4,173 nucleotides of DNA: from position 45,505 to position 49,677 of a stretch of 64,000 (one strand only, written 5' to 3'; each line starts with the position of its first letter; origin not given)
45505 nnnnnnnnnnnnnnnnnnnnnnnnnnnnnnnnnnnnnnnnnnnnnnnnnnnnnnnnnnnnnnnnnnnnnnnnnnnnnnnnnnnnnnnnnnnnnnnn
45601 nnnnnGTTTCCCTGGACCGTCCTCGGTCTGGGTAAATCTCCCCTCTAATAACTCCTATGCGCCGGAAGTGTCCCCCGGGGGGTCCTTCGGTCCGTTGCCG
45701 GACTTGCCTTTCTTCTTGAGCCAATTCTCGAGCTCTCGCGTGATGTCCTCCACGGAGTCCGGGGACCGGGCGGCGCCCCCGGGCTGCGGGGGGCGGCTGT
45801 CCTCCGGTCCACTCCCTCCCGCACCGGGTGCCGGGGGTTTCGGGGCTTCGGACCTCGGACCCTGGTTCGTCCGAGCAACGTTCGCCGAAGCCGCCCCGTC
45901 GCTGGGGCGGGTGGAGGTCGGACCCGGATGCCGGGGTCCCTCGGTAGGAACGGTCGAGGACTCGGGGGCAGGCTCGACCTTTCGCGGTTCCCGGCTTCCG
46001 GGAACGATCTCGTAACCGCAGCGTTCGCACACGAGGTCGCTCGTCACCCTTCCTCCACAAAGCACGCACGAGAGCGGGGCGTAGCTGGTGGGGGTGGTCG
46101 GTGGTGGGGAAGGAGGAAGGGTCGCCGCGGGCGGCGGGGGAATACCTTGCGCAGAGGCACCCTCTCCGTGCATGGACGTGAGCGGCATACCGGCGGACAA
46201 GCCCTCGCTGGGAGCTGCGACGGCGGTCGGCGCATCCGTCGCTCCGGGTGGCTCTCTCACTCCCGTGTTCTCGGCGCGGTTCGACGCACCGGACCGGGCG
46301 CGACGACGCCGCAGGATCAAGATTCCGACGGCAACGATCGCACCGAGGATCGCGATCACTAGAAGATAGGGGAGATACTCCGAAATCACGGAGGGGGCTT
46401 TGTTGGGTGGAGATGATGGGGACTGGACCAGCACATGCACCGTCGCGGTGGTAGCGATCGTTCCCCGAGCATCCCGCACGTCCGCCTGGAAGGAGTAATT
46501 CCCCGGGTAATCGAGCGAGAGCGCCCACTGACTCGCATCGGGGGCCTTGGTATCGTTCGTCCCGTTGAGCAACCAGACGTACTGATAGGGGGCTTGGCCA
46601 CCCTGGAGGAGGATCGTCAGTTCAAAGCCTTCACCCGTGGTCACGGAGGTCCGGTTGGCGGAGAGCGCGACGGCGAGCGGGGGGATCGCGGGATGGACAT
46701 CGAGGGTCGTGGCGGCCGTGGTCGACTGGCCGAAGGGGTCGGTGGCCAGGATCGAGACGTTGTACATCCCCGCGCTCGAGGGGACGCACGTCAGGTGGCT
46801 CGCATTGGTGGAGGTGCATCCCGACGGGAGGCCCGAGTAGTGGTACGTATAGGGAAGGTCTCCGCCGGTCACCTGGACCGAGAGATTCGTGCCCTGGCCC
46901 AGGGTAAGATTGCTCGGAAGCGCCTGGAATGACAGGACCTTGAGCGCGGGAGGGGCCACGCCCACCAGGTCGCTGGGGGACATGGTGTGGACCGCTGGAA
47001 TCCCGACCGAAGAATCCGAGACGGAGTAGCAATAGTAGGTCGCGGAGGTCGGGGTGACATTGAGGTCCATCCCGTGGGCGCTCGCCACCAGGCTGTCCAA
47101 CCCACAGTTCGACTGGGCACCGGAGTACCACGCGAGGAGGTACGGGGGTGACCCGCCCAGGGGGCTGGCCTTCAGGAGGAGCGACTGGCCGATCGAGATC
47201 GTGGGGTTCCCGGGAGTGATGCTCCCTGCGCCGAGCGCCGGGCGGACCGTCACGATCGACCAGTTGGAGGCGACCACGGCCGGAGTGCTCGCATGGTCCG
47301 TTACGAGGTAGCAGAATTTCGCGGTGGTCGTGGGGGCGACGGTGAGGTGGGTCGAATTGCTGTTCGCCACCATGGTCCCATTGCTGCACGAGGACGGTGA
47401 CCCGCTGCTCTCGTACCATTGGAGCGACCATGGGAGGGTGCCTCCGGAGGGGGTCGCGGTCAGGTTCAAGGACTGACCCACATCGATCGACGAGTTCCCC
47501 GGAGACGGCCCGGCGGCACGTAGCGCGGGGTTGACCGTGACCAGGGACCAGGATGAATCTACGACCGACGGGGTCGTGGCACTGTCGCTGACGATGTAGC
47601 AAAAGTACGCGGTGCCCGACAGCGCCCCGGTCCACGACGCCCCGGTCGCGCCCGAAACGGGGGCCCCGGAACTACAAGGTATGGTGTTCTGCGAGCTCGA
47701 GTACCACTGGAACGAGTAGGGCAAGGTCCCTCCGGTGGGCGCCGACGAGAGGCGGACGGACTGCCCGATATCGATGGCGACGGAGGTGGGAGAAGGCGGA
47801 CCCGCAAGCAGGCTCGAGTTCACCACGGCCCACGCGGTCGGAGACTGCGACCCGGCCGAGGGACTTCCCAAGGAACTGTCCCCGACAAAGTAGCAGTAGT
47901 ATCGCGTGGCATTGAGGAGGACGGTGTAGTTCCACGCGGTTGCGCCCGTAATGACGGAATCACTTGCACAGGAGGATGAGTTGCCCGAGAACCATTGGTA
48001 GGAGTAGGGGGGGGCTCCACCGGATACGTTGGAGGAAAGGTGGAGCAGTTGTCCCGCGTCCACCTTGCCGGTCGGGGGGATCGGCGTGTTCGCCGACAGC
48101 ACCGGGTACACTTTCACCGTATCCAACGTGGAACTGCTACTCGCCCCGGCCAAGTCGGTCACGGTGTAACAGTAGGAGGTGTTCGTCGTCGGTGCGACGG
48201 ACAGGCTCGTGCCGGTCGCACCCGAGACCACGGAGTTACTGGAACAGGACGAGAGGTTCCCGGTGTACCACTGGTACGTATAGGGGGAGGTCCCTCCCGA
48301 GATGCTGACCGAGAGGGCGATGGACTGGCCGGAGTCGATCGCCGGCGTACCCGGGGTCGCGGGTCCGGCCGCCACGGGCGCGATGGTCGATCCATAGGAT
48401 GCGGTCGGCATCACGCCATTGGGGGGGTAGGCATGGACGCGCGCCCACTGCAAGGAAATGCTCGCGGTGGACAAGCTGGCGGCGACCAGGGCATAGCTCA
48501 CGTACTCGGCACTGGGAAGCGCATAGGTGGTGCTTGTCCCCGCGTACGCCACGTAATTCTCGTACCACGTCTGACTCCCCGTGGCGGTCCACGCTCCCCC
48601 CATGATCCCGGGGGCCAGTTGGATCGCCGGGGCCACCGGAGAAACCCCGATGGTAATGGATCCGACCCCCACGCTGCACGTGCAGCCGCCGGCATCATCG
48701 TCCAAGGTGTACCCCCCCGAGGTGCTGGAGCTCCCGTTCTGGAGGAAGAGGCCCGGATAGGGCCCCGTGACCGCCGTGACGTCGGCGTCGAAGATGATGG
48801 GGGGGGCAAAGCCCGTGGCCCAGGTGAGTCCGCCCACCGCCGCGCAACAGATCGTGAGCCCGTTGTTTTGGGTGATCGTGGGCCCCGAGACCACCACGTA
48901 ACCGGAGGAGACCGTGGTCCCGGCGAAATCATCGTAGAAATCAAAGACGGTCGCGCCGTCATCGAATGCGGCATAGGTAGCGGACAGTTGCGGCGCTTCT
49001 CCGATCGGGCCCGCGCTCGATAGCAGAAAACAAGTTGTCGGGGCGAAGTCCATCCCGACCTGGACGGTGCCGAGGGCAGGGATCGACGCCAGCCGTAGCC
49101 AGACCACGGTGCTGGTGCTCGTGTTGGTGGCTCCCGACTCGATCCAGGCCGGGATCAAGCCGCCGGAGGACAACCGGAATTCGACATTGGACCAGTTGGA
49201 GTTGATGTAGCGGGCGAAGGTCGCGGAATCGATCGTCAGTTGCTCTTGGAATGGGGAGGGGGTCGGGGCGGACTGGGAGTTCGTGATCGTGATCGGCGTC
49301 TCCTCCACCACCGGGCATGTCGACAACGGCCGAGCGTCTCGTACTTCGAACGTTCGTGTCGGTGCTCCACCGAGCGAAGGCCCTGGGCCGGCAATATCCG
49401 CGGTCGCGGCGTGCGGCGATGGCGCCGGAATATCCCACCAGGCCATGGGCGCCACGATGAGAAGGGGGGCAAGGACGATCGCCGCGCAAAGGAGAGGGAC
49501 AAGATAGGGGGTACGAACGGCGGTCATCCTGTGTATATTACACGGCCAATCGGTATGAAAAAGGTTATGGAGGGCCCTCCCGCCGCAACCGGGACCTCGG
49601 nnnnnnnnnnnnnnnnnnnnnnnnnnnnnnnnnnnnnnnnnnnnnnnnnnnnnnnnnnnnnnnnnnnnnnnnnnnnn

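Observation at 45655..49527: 1290-aa surface glycoprotein with SprB/Ig-like tandem repeats and a cytoplasmic zinc-ribbon tail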

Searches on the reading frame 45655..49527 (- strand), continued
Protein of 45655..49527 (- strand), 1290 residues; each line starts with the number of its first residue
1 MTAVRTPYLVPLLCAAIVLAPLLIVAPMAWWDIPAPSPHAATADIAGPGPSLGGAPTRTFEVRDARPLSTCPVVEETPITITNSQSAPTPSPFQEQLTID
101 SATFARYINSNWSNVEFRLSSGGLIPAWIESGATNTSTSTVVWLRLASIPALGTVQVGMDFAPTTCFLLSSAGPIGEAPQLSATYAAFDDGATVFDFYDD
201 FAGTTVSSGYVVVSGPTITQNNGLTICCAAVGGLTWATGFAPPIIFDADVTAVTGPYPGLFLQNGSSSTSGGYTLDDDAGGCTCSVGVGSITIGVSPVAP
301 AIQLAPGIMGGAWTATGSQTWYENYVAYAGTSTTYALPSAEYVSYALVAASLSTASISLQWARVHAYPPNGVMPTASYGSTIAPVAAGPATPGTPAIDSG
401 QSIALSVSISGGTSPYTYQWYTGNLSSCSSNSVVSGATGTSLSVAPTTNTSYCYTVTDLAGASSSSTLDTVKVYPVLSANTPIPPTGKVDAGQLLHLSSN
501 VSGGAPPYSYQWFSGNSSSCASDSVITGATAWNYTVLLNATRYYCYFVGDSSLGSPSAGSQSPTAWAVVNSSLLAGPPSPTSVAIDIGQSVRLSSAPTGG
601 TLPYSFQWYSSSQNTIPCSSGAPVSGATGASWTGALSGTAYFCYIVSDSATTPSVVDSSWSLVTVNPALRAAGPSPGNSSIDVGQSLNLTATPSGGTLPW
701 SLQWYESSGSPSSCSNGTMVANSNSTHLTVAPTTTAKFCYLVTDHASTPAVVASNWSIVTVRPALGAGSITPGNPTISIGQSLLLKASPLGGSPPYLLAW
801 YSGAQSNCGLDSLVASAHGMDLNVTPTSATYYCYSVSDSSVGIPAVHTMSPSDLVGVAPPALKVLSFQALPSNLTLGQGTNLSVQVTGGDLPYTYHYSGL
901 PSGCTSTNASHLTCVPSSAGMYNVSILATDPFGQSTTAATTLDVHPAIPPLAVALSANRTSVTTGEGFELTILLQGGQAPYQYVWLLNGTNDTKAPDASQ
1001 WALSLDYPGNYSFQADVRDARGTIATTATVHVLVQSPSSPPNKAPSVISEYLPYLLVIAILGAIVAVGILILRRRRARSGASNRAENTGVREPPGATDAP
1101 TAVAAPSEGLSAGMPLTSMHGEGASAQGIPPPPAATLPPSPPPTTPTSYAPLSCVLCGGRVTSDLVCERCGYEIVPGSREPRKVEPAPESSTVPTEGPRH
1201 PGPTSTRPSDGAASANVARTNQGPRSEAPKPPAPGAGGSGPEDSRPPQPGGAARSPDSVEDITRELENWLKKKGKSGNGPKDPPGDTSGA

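Call 31: search_solved_structures(query=window:45655-49527:-, max_evalue=1)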
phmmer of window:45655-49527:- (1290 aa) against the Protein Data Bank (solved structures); distinct sequences matched with E-value up to 1: 8.
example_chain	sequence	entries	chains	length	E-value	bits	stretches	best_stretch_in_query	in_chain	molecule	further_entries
8zvi_a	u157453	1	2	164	6e-06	27.5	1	376-477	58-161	Decoration protein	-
5lxk_A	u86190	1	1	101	3.5e-05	25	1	395-477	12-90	Decoration protein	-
5oyj_C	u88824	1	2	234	0.22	12.4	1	413-810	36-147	Vascular endothelial growth factor receptor 2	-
5xnp_D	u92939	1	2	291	0.28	12.1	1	734-840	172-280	Receptor-type tyrosine-protein phosphatase delta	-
3v2a_R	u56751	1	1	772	0.29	12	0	687-809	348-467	Vascular endothelial growth factor receptor 2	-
3v6b_R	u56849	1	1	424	0.69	10.8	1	684-810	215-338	Vascular endothelial growth factor receptor 2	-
7quz_AAA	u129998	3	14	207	0.72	10.7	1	365-457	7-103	Beta-1,3-glucanase bglH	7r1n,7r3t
5y32_A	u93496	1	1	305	0.98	10.3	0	761-840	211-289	Receptor-type tyrosine-protein phosphatase delta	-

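Call 59: list_cluster_members(proteins=[P0005, P0063, P0070, P0015, P0032, P0003, P0016, P0077, P0093, P0095])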
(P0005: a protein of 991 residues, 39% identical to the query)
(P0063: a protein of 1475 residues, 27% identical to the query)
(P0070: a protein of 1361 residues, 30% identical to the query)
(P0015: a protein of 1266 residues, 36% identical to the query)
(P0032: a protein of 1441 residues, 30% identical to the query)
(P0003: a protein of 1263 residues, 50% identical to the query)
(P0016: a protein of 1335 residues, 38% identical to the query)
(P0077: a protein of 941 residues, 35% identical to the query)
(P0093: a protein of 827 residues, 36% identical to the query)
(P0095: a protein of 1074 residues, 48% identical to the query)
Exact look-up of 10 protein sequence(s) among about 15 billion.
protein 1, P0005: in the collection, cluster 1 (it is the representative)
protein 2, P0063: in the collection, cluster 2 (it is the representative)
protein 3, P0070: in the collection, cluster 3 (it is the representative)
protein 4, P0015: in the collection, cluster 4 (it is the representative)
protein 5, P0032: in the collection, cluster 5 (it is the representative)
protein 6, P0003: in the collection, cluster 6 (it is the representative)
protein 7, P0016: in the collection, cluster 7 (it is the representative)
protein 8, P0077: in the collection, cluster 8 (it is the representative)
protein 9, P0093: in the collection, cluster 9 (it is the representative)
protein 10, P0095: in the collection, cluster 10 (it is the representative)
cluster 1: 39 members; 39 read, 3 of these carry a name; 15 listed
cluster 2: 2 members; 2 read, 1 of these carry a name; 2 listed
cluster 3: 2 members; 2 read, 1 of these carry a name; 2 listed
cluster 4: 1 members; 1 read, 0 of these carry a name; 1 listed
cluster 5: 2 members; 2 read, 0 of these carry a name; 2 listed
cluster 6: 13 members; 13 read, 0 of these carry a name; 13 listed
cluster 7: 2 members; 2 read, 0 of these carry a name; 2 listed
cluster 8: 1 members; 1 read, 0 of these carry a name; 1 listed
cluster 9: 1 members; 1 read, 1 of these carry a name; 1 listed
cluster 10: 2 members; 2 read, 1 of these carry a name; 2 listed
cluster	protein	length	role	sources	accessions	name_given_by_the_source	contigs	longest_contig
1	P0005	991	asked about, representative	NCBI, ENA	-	-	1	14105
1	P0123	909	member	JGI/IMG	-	hypothetical protein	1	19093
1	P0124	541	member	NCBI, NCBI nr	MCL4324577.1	MAG: DUF2341 domain-containing protein, partial [Candidatus Thermoplasmatota archaeon] | DUF2341 domain-containing protein [Candidatus Thermoplasmatota archaeon]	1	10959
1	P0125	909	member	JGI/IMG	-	hypothetical protein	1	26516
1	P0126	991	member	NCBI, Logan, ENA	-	-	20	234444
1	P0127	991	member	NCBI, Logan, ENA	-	-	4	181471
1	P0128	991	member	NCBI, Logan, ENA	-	-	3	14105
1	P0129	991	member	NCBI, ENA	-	-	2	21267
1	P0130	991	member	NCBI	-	-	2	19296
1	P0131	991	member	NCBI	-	-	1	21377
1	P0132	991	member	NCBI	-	-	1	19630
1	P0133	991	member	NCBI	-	-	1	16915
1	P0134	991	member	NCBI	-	-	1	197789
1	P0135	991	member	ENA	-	-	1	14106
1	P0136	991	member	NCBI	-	-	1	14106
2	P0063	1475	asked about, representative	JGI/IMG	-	PKD repeat protein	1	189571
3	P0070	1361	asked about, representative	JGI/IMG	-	hypothetical protein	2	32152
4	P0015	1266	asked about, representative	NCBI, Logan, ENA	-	-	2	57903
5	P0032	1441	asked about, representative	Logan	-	-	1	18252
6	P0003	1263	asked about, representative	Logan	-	-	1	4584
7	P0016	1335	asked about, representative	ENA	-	-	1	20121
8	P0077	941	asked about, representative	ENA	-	-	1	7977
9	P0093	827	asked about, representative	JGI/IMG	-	hypothetical protein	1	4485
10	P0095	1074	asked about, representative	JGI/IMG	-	hypothetical protein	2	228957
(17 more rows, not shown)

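Call 67: find_encoding_contigs(protein=P0063, flank=10000, max_places=2)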
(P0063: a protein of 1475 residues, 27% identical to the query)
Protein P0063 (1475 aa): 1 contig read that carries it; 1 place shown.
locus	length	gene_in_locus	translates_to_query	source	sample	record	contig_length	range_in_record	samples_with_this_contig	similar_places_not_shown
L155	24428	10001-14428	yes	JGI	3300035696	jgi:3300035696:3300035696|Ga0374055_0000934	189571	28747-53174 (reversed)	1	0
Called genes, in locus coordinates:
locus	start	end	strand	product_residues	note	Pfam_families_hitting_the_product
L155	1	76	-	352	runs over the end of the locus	PF00108:Thiolase_N (weak), PF08541:ACP_syn_III_C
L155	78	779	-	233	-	-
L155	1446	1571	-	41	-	-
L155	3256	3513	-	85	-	-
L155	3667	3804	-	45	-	-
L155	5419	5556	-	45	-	-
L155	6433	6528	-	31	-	-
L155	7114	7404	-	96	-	-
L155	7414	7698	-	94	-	-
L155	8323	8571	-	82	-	-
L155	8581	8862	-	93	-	-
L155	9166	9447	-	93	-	-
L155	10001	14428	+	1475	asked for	PF13927:Ig_3 (faint), PF17963:Big_9 (faint), PF19077:Big_13 (faint), PF22352:K319L-like_PKD (faint), PF06832:BiPBP_C (faint), PF00801:PKD (weak), PF00801:PKD (weak), PF18911:PKD_4, +2 more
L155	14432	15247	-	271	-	PF02540:NAD_synthase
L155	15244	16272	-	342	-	PF04055:Radical_SAM (weak)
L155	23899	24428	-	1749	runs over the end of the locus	PF13927:Ig_3 (faint), PF22352:K319L-like_PKD (faint), PF00801:PKD, PF18911:PKD_4 (weak)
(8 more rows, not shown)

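Call 68: find_encoding_contigs(protein=P0015, flank=8000, max_places=2)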
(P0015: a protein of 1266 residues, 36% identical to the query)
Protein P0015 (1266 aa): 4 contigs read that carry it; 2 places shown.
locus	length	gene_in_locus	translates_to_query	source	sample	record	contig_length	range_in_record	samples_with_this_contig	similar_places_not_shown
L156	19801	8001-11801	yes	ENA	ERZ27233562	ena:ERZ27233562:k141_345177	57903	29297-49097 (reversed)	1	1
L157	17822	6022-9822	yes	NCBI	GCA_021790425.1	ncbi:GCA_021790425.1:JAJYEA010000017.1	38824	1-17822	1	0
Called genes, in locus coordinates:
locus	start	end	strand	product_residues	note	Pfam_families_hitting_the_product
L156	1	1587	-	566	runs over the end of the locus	PF01436:NHL (faint)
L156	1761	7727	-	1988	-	PF18998:Flg_new_2, PF13240:Zn_Ribbon_1 (weak)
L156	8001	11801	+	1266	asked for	PF10102:DUF2341 (faint), PF22352:K319L-like_PKD (faint), PF13895:Ig_2 (faint), PF13927:Ig_3 (faint)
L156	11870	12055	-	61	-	-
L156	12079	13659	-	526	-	PF00890:FAD_binding_2, PF01266:DAO (weak), PF03486:HI0933_like (faint), PF07992:Pyr_redox_2 (faint), PF02910:Succ_DH_flav_C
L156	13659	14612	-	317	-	PF00583:Acetyltransf_1, PF13673:Acetyltransf_10 (weak), PF08445:FR47, PF13508:Acetyltransf_7, PF13527:Acetyltransf_9 (weak)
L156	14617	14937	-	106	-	-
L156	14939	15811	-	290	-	PF13793:Pribosyltran_N, PF00156:Pribosyltran, PF14572:Pribosyl_synth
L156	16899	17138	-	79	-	-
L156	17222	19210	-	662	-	-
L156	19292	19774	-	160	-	PF13279:4HBT_2, PF03061:4HBT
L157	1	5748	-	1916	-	?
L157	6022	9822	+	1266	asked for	PF10102:DUF2341 (faint), PF22352:K319L-like_PKD (faint), PF13895:Ig_2 (faint), PF13927:Ig_3 (faint)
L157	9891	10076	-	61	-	-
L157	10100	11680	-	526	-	PF00890:FAD_binding_2, PF01266:DAO (weak), PF03486:HI0933_like (faint), PF07992:Pyr_redox_2 (faint), PF02910:Succ_DH_flav_C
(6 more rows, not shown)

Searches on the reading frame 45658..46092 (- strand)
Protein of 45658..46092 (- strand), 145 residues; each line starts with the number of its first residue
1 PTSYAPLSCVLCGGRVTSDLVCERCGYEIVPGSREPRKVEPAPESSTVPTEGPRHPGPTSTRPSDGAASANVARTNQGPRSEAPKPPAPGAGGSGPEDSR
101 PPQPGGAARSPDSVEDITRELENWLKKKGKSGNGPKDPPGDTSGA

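Call 44: search_protein_representatives(alignment_id=A2)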
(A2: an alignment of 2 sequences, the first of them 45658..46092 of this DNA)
Query: 2 sequences, 147 profile positions. Proteins with E-value up to 0.001 (for the whole library): 3; up to 1e-10: 2; up to 1e-30: 1. The best 3 are listed.
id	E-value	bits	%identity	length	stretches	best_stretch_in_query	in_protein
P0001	7.0e-79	279.5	-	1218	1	2-147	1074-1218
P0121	2.1e-30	122.3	-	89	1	17-134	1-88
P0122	5.1e-06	43.2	-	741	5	46-103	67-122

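Call 73: search_solved_structures(query=A2, max_evalue=10)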
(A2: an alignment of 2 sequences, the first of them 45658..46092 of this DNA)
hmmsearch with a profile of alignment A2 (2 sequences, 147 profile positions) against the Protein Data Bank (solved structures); distinct sequences matched with E-value up to 10: 9.
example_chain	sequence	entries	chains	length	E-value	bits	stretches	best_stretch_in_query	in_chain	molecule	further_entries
3wwl_A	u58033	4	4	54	0.16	15.6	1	21-47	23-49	Alpha-aminoadipate carrier protein LysW | OrfF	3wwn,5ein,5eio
5fi0_A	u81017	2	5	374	0.18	15.4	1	8-80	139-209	Phosphatidylinositol 3,4,5-trisphosphate-dependent Rac exchanger 1 protein,Phosphatidylino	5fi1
4yon_A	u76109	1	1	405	0.34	14.6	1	8-80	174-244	Phosphatidylinositol 3,4,5-trisphosphate-dependent Rac exchanger 1 protein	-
7rx9_A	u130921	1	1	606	0.38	14.4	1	8-80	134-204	Phosphatidylinositol 3,4,5-trisphosphate-dependent Rac exchanger 1 protein, Endolysin chim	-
4d8p_B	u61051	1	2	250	0.6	13.7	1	78-120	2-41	Peptide from Gamma-gliadin,HLA class II histocompatibility antigen, DQ beta 1 chain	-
8tua_A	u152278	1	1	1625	0.93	13.1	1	8-80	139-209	Phosphatidylinositol 3,4,5-trisphosphate-dependent Rac exchanger 1 protein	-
6pcv_A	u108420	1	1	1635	0.93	13.1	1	8-80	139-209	Phosphatidylinositol (3,4,5) trisphosphate-dependent Rac exchanger 1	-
7syf_A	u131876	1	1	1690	1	13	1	8-80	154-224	Phosphatidylinositol 3,4,5-trisphosphate-dependent Rac exchanger 1 protein,Endolysin chime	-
2qgq_A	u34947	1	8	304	2.6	11.7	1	110-132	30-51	Protein TM_1862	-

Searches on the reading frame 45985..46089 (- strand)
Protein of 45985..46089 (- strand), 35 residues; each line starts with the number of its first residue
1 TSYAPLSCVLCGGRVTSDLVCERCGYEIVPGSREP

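Call 64: search_protein_families(library=pfam, proteins=[window:45985-46089:-], max_evalue=10)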
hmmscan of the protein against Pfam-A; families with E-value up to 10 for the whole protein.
seq(35 aa): 6 families
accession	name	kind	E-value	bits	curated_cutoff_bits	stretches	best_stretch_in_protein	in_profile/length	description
PF18912.6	DZR_2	-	0.0058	16.9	27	1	5-30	7-33/56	Double zinc ribbon domain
PF23455.1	DUF7129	-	0.024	14.8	30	1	8-27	14-36/45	Domain of unknown function (DUF7129)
PF07503.17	zf-HYPF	-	0.039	14.2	23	1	3-16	19-32/34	HypF finger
PF08274.17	Zn_Ribbon_YjdM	-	0.04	14.4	30.8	1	19-28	20-29/30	PhnA Zinc-Ribbon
PF13240.11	Zn_Ribbon_1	-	0.13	12.6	25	1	21-33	2-14/23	zinc-ribbon domain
PF08271.17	Zn_Ribbon_TF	-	0.74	9.9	29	1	8-28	3-29/43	TFIIB zinc-binding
